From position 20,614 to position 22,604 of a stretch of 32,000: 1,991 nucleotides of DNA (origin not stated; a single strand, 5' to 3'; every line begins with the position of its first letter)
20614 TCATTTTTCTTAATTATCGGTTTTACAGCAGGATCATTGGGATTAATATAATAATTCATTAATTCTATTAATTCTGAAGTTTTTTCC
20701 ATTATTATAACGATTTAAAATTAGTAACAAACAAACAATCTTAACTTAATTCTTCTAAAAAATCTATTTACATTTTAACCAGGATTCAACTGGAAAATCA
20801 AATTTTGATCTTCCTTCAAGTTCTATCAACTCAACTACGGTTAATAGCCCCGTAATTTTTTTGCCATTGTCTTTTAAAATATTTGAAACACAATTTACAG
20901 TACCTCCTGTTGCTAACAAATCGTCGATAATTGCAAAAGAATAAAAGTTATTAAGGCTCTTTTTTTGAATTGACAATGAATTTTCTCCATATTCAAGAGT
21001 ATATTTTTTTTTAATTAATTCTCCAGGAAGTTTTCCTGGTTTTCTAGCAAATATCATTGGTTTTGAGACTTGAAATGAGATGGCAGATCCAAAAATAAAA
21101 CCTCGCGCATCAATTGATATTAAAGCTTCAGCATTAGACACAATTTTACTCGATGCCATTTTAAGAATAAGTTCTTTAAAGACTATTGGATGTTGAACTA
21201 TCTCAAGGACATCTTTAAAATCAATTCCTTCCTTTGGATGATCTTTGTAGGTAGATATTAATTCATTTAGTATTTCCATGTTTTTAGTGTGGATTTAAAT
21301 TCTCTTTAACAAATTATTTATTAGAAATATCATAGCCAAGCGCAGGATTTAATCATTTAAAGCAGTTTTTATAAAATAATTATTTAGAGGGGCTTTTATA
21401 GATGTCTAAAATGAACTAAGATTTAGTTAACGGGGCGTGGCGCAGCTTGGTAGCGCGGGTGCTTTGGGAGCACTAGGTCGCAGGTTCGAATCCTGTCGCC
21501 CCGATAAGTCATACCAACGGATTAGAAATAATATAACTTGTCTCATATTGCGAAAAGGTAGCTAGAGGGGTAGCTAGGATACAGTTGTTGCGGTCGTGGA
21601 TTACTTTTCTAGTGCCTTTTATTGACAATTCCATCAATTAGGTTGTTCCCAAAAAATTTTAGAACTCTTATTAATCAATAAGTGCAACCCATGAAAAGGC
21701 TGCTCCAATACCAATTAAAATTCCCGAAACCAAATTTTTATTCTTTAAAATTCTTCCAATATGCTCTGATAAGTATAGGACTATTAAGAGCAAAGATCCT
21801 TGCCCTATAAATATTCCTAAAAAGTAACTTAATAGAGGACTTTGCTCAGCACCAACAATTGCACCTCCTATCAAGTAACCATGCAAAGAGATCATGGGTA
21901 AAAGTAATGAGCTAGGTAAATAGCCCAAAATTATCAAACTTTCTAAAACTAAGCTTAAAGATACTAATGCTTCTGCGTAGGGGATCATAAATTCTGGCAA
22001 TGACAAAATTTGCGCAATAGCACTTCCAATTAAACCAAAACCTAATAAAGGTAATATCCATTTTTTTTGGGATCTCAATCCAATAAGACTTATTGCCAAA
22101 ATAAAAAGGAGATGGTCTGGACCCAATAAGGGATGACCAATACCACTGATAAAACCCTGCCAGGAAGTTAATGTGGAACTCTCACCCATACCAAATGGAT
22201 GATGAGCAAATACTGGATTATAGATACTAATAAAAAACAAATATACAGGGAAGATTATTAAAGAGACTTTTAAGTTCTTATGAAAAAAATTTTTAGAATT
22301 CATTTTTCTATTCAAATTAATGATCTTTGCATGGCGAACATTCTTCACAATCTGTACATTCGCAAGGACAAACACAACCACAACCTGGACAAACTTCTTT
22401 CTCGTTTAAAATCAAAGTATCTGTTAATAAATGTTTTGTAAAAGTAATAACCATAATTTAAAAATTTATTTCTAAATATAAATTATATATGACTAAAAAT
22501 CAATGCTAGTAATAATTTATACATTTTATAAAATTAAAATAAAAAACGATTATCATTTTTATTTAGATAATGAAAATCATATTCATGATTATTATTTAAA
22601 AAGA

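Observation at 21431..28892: Intact tRNA-Pro followed by three progressively decayed copies of its 3' 46 nt: a stack of integrative-element remnants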

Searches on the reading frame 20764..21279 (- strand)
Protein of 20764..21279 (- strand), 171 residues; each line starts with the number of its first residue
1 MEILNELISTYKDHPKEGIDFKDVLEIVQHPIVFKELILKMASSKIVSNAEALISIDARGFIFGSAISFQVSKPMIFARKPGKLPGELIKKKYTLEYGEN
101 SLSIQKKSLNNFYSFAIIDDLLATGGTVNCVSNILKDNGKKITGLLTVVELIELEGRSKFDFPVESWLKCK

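Call 14: search_protein_families(library=pfam, proteins=[window:20764-21279:-], max_evalue=0.01)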
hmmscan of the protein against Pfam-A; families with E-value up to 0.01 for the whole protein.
window:20764-21279:- (171 aa): 1 family
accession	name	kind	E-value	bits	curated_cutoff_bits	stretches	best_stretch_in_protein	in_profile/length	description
PF00156.33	Pribosyltran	-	4.1e-06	26.6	26.3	1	40-153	17-128/158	Phosphoribosyl transferase domain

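Call 17: find_related_loci(query=window:20764-21279:-, collection=genome_contigs, flank=10000)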
Query window:20764-21279:- (171 aa) in genome_contigs; peptide patterns used: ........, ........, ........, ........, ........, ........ (x = any residue, [..] = any of these).
286 stretches matched a pattern; 24 encode a relative of the query (tblastn E <= 1e-3); 24 distinct loci.
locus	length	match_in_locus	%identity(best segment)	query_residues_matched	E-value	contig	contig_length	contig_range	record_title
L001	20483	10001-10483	42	1-161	7e-35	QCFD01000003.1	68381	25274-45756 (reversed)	Prochlorococcus sp. AG-363-B05 Ga0115797_103, whole genome shotgun sequence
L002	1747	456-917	40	4-159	4e-33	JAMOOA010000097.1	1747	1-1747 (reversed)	MAG: Candidatus Gracilibacteria bacterium isolate 4281-140_metabat2_scaf2bin.086 4281-140_scaffold_27445_c1, whole genom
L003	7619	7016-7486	38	4-160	1e-32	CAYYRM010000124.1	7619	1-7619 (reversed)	MAG TPA_asm: uncultured Eubacteriales bacterium isolate binchicken_co168_205 genome assembly, contig: NODE_15153_length_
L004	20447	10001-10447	42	3-151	6e-33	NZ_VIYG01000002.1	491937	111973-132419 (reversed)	Oceanobacillus sp. CFH 90083 Scaffold2, whole genome shotgun sequence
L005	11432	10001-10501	35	4-169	2e-31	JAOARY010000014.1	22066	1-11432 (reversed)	MAG: Peptostreptococcaceae bacterium isolate McD6.36 contig_9813, whole genome shotgun sequence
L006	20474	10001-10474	37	4-161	4e-31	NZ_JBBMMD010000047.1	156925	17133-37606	Tepidibacter sp. Z1-5 soapdenovo_K_105_48, whole genome shotgun sequence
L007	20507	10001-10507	35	1-169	9e-31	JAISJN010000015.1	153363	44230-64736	MAG: Clostridioides sp. isolate Hs463_bin118 k119_3837948, whole genome shotgun sequence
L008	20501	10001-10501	35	4-169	1e-30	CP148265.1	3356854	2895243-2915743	Peptostreptococcaceae bacterium AGR-M142 chromosome, complete genome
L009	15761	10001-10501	37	4-169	1e-30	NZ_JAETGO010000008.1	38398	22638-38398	Sporosalibacterium faouarense strain SOL3f37 574, whole genome shotgun sequence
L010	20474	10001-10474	36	4-161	5e-30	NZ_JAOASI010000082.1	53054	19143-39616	MAG: Tepidibacter sp. isolate McLGI.53 contig_57724, whole genome shotgun sequence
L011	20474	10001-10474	35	13-169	1e-29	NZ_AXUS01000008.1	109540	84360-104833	Clostridioides mangenotii TR Contig_127, whole genome shotgun sequence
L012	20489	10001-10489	37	8-169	1e-29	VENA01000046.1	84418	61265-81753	MAG: Bacillota bacterium isolate MES13 c_000000000243, whole genome shotgun sequence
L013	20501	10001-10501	36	4-169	3e-29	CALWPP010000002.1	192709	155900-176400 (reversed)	MAG: uncultured Peptostreptococcaceae bacterium isolate BRZ_ID__bin64 genome assembly, contig: BRZ_ID__NODE_87_length_19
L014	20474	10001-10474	35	13-169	2e-29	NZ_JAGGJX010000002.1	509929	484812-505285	Metaclostridioides mangenotii strain DSM 1289 Ga0454101_02, whole genome shotgun sequence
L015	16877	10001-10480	36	1-160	4e-29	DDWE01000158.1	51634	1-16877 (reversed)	MAG TPA_asm: Desulfuromonadaceae bacterium UBA2294 UBA2294_contig_23973, whole genome shotgun sequence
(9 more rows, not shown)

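Call 18: find_encoding_contigs(protein=window:20764-21279:-, flank=10000, max_places=10)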
Protein window:20764-21279:- (171 aa): 24 contigs read that carry it; 5 places shown.
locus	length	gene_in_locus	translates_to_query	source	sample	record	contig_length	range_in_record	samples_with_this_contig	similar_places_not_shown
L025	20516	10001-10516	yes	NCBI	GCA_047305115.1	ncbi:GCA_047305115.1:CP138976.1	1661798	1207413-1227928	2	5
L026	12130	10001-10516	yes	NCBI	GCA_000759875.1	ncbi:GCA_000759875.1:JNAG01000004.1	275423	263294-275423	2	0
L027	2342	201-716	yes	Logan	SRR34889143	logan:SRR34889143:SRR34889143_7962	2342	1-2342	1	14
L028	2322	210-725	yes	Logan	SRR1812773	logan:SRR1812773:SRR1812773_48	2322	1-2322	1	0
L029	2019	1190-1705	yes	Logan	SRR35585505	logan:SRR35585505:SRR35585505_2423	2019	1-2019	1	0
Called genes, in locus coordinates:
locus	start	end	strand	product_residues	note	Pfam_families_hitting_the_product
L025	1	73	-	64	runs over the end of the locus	-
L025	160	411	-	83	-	PF20045:DUF6447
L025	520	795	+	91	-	-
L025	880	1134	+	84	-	-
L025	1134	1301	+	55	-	-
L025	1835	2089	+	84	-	-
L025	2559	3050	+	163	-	-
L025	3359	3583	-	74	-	-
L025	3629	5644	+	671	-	PF01757:Acyl_transf_3, PF19040:SGNH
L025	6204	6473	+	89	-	-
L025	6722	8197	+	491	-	PF03797:Autotransporter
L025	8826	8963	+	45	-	-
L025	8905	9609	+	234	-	PF04955:HupE_UreJ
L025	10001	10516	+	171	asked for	PF00156:Pribosyltran (weak)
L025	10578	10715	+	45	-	-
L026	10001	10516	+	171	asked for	PF00156:Pribosyltran (weak)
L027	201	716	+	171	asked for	PF00156:Pribosyltran (weak)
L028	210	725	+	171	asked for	PF00156:Pribosyltran (weak)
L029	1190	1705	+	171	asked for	PF00156:Pribosyltran (weak)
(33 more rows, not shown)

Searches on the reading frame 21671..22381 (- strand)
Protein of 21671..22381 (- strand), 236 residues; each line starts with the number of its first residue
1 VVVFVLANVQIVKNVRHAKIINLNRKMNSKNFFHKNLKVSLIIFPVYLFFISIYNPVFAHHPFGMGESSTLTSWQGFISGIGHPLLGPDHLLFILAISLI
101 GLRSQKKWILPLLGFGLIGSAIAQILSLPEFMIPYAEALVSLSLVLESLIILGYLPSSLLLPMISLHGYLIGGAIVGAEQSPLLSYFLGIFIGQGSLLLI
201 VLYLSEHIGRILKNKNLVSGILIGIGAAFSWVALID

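Call 14: search_protein_families(library=pfam, proteins=[window:21671-22381:-], max_evalue=0.01)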
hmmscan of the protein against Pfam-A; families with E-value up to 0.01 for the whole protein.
window:21671-22381:- (236 aa): 2 families
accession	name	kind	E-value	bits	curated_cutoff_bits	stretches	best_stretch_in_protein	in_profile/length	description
PF04955.18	HupE_UreJ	-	4.7e-18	65.7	23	1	51-225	4-175/179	HupE / UreJ protein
PF13795.12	HupE_UreJ_2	-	0.006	16.7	24.5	0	79-150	4-78/156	HupE / UreJ protein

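Call 37: find_homologous_proteins(query=window:21671-22375:-, max_evalue=1e-10)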
Query window:21671-22375:- (234 aa): 506 proteins with E <= 1e-10 among 6388 candidates; the best 120 are listed.
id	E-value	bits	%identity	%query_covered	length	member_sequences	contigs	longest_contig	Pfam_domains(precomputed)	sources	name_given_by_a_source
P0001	4.5e-132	457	94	100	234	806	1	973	PF04955.19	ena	-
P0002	1.1e-87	312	93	74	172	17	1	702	PF04955.19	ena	-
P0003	2.5e-63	232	57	87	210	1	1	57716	PF04955.19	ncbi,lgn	-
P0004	9.0e-63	230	61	81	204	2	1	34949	PF04955.19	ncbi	-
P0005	1.3e-62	230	57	86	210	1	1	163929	PF04955.19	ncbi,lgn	-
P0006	1.4e-62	229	62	77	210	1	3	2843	PF04955.19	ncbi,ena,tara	tara:strand:- start:350 stop:982 length:633 start_codon:yes stop_codon:yes gene_type:complete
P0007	2.3e-62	229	55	88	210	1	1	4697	PF04955.19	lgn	-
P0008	3.8e-62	228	60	82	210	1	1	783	PF04955.19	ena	-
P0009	4.5e-62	228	51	97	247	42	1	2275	PF04955.19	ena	-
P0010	1.9e-61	226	59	81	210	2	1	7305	PF04955.19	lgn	-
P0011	2.9e-61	225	58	79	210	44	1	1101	PF04955.19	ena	-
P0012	3.2e-61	225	55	83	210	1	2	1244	PF04955.19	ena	-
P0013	3.2e-61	225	57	79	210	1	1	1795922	PF04955.19,PF13795.14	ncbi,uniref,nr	ncbi:HupE/UreJ family protein [Prochlorococcus sp. MIT 1223]|uniref:HupE/UreJ family protein n=1 Tax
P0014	3.9e-61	225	57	82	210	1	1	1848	PF04955.19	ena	-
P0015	4.3e-61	225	50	97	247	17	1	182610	PF04955.19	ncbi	-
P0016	5.2e-61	224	55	89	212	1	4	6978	PF04955.19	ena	-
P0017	6.1e-61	224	59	77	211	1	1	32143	PF04955.19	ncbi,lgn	-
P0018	8.2e-61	224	51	97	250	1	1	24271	PF04955.19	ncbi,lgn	-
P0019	9.1e-61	223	51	97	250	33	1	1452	PF04955.19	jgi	jgi:urease accessory protein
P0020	9.6e-61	223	54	90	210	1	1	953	PF04955.19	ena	-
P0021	1.9e-60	222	55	82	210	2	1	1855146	PF04955.19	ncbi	-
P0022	2.6e-60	222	58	83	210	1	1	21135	PF04955.19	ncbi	-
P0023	2.7e-60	222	50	97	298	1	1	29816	PF04955.19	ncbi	-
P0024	2.9e-60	222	56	82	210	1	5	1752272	PF04955.19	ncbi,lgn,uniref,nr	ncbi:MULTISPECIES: HupE/UreJ family protein [unclassified Prochlorococcus]|uniref:HupE/UreJ family p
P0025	2.9e-60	222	58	86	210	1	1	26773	PF04955.19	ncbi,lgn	-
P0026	3.5e-60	222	55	89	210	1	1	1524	PF04955.19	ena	-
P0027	4.9e-60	221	54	89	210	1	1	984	PF04955.19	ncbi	-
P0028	5.0e-60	221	57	83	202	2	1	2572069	PF04955.19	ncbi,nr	ncbi:hypothetical protein KR52_08295 [Synechococcus sp. KORDI-52]|nr:hypothetical protein KR52_08295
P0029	5.3e-60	221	56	81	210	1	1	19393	PF04955.19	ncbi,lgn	-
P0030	5.9e-60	221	57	77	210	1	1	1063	PF04955.19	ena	-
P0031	6.0e-60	221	59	79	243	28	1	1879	PF04955.19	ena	-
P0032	6.6e-60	221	52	90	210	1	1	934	PF04955.19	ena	-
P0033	7.0e-60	221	57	81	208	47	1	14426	PF04955.19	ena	-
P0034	7.7e-60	220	58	80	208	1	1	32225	PF04955.19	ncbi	-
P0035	8.1e-60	220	54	83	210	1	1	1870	PF04955.19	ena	-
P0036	9.0e-60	220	56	83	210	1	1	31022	PF04955.19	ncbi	-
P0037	1.1e-59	220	51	94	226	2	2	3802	PF04955.19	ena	-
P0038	1.8e-59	219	64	76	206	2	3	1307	PF04955.19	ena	-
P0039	2.1e-59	219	53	90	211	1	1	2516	PF04955.19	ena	-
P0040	2.5e-59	219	52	91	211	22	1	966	PF04955.19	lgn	-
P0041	3.0e-59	219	52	89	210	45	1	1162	PF04955.19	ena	-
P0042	3.5e-59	218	55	86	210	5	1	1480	PF04955.19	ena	-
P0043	3.6e-59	218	51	94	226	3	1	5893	PF04955.19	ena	-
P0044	3.6e-59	218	59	76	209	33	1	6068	PF04955.19,PF13795.14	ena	-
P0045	3.8e-59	218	51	94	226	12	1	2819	PF04955.19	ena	-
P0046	4.0e-59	218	53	88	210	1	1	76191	PF04955.19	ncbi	-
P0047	4.4e-59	218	61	78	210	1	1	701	PF04955.19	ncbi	-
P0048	5.4e-59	218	57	82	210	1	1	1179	PF04955.19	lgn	-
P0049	5.5e-59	218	50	94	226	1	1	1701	PF04955.19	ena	-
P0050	6.2e-59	217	59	76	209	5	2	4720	PF04955.19,PF13795.14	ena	-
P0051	6.3e-59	217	53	88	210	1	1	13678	PF04955.19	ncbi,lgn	-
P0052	7.9e-59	217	58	78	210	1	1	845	PF04955.19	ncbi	-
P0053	8.0e-59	217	58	78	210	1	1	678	PF04955.19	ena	-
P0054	8.0e-59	217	57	78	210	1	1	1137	PF04955.19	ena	-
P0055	9.0e-59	217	58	78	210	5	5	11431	PF04955.19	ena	-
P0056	9.6e-59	217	53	92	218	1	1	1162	PF04955.19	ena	-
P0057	9.7e-59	217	54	83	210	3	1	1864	PF04955.19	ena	-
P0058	1.0e-58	217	59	82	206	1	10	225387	PF04955.19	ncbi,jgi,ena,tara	tara:strand:- start:403 stop:1023 length:621 start_codon:yes stop_codon:yes gene_type:complete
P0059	1.0e-58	217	52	92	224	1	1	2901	PF04955.19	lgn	-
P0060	1.1e-58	217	53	89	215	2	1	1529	PF04955.19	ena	-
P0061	1.1e-58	217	55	82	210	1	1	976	PF04955.19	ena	-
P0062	1.2e-58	217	56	78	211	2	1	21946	PF04955.19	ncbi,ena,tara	tara:strand:- start:947 stop:1582 length:636 start_codon:yes stop_codon:yes gene_type:complete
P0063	1.3e-58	216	59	79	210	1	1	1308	PF04955.19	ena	-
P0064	1.6e-58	216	53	90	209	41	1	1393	PF04955.19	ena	-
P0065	1.7e-58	216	55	82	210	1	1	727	PF04955.19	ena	-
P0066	1.7e-58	216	58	81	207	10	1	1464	PF04955.19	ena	-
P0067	2.0e-58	216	53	90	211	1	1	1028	PF04955.19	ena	-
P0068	2.1e-58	216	59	76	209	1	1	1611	PF04955.19,PF13795.14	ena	-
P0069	2.1e-58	216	59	76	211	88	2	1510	PF04955.19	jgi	-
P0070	2.2e-58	216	61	78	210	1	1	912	PF04955.19,PF13795.14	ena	-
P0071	2.2e-58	216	54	83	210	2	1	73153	PF04955.19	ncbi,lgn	-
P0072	2.3e-58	216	59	76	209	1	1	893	PF04955.19,PF13795.14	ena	-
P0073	2.4e-58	216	55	81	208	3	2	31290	PF04955.19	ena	-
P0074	2.4e-58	216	56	83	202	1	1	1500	PF04955.19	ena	-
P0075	2.6e-58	215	60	78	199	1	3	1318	PF04955.19,PF13795.14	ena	-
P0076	2.7e-58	215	54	91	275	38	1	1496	PF04955.19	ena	-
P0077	2.7e-58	215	59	79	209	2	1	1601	PF04955.19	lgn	-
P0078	2.7e-58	215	61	78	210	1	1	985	PF04955.19,PF13795.14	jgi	jgi:urease accessory protein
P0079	2.7e-58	215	59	77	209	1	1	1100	PF04955.19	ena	-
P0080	2.8e-58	215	55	90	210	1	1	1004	PF04955.19,PF13795.14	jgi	jgi:urease accessory protein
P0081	3.4e-58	215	58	76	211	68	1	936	PF04955.19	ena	-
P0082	3.5e-58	215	56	83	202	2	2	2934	PF04955.19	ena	-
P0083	3.8e-58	215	59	76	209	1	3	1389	PF04955.19,PF13795.14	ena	-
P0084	3.9e-58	215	58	76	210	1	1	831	PF04955.19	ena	-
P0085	4.0e-58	215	58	79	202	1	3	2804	PF04955.19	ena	-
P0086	4.0e-58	215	60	78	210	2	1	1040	PF04955.19,PF13795.14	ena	-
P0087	4.0e-58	215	59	76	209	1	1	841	PF04955.19,PF13795.14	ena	-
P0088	4.2e-58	215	55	82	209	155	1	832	PF04955.19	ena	-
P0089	4.2e-58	215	56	83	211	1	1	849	PF04955.19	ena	-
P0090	4.2e-58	215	57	81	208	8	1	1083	PF04955.19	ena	-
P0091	4.4e-58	215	61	78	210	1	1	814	PF04955.19,PF13795.14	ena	-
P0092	4.4e-58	215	58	80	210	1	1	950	PF04955.19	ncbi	-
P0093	4.6e-58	215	58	79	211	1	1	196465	PF04955.19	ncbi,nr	ncbi:hydantoin utilization protein [Synechococcus sp. MU1642]|nr:HupE/UreJ family protein [Synechoco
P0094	4.7e-58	215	60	78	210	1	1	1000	PF04955.19,PF13795.14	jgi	jgi:urease accessory protein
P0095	4.8e-58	215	59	76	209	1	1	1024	PF04955.19,PF13795.14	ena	-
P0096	4.9e-58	215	61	78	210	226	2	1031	PF04955.19,PF13795.14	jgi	jgi:urease accessory protein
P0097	5.0e-58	215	58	79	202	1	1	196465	PF04955.19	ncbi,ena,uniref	ncbi:HupE/UreJ family protein [Synechococcus sp. MU1642]|uniref:HupE/UreJ family protein n=1 Tax=Syn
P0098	5.1e-58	214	57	77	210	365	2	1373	PF04955.19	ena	-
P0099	5.1e-58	214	59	77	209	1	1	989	PF04955.19,PF13795.14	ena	-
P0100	5.2e-58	214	60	78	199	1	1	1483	PF04955.19,PF13795.14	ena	-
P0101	5.2e-58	214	59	76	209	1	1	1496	PF04955.19,PF13795.14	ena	-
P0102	5.3e-58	214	59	76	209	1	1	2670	PF04955.19,PF13795.14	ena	-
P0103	5.3e-58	214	61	78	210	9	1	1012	PF04955.19,PF13795.14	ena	-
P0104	5.3e-58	214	59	76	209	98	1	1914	PF04955.19,PF13795.14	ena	-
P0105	5.6e-58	214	53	90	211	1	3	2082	PF04955.19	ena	-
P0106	5.9e-58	214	60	78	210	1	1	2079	PF04955.19,PF13795.14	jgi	jgi:urease accessory protein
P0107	6.1e-58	214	58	79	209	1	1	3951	PF04955.19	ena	-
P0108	6.2e-58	214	53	90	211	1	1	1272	PF04955.19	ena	-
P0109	7.0e-58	214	52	90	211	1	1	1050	PF04955.19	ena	-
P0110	7.8e-58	214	61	78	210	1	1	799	PF04955.19,PF13795.14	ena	-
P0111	8.2e-58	214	53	83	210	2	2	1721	PF04955.19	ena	-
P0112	8.4e-58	214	59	76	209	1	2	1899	PF04955.19,PF13795.14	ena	-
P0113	9.1e-58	214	58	79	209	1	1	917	PF04955.19,PF13795.14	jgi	jgi:urease accessory protein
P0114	9.1e-58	214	56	83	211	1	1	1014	PF04955.19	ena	-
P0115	9.4e-58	214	56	83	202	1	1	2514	PF04955.19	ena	-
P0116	9.5e-58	214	56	83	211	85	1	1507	PF04955.19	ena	-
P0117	9.6e-58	214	59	76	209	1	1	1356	PF04955.19,PF13795.14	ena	-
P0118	9.9e-58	214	50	97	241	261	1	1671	PF04955.19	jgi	-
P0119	1.1e-57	213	60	78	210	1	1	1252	PF04955.19,PF13795.14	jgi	jgi:urease accessory protein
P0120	1.1e-57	213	60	78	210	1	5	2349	PF04955.19,PF13795.14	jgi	jgi:urease accessory protein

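Call 38: find_encoding_contigs(protein=P0004, flank=8000, max_places=3)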
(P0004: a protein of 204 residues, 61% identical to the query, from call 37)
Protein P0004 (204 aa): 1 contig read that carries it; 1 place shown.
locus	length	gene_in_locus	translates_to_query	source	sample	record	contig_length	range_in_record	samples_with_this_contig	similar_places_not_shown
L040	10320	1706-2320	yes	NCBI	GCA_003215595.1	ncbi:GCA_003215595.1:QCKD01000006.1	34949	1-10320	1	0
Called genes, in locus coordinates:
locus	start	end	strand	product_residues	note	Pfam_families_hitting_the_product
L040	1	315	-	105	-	?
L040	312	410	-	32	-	-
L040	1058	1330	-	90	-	PF12594:DUF3764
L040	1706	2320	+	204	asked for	PF04955:HupE_UreJ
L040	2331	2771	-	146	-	PF01744:GLTT, PF12518:DUF3721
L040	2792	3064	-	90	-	PF12518:DUF3721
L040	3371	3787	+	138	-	-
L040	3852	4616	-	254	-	PF09335:VTT_dom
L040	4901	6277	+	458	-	PF00171:Aldedh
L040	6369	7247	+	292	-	PF01476:LysM, PF23473:LysM3_LYK4_5 (faint), PF01476:LysM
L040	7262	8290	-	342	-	-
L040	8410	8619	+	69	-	PF02427:PSI_PsaE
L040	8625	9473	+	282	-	PF01149:Fapy_DNA_glyco, PF06831:H2TH, PF06827:zf-FPG_IleRS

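Call 39: find_encoding_contigs(protein=P0003, flank=8000, max_places=3)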
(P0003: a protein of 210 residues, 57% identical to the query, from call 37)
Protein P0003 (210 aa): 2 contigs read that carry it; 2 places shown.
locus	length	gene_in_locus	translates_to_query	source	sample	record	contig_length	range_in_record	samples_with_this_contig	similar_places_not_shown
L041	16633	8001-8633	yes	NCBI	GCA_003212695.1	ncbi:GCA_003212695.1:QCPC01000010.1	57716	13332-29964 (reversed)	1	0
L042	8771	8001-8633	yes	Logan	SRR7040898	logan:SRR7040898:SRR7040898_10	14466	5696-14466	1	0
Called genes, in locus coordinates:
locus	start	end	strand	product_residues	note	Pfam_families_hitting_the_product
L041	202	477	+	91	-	-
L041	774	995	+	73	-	-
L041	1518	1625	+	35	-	-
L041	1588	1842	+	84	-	-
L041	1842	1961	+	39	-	-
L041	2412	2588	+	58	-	-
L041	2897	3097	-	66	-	-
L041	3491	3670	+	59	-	-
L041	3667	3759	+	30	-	-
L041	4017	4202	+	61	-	-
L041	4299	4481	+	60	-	-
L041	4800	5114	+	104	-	-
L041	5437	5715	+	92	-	PF10929:DUF2811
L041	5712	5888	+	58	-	PF10929:DUF2811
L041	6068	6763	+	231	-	-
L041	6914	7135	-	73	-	-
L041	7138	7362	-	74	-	-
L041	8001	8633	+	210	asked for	PF04955:HupE_UreJ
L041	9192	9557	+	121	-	-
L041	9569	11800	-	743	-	PF03797:Autotransporter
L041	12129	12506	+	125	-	-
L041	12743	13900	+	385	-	-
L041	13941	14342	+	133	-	-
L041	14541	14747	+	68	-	-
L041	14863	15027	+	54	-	-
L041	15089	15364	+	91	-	PF05899:Cupin_3, PF07883:Cupin_2 (faint)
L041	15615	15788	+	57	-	-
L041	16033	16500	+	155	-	PF10825:DUF2752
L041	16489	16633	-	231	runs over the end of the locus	-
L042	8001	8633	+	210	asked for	PF04955:HupE_UreJ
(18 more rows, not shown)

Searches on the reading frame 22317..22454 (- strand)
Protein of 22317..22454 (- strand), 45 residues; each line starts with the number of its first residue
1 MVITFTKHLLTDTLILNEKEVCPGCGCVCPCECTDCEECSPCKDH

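Call 14: search_protein_families(library=pfam, proteins=[window:22317-22454:-], max_evalue=0.01)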
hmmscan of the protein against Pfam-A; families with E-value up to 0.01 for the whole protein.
window:22317-22454:- (45 aa): 0 families
